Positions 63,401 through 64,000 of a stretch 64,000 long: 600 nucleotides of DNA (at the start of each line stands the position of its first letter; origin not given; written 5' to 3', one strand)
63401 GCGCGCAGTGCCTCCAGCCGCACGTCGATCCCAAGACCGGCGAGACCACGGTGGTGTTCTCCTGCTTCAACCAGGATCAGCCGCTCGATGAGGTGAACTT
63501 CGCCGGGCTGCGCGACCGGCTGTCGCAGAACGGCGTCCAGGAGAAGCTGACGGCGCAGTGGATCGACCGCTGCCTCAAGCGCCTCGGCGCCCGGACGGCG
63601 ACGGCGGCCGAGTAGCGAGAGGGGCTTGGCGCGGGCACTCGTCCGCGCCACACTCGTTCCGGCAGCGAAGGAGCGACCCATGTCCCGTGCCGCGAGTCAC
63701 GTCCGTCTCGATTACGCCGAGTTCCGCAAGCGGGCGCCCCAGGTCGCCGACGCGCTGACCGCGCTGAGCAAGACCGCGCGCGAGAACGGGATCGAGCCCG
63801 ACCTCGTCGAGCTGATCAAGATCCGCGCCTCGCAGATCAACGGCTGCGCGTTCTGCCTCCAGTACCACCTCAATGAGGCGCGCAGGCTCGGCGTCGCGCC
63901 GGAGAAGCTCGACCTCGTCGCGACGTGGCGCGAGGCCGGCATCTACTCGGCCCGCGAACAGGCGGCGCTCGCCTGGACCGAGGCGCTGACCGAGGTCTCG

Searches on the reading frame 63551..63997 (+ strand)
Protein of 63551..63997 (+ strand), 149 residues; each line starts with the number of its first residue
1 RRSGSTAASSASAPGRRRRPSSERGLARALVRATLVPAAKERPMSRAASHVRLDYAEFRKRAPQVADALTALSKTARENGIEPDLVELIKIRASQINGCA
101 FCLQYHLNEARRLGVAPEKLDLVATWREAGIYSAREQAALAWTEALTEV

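Call 98: search_protein_families(library=pfam, proteins=[window:63551-63997:+], max_evalue=1)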
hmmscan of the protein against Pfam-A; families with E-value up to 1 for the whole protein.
window:63551-63997:+ (149 aa): 2 families
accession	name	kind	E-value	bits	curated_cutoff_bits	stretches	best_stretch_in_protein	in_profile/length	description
PF02627.25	CMD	-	3.6e-21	75.4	23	1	63-145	1-84/84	Carboxymuconolactone decarboxylase family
PF14361.12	RsbRD_N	-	0.19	12.9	24.3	1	49-95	29-81/104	RsbT co-antagonist protein rsbRD N-terminal domain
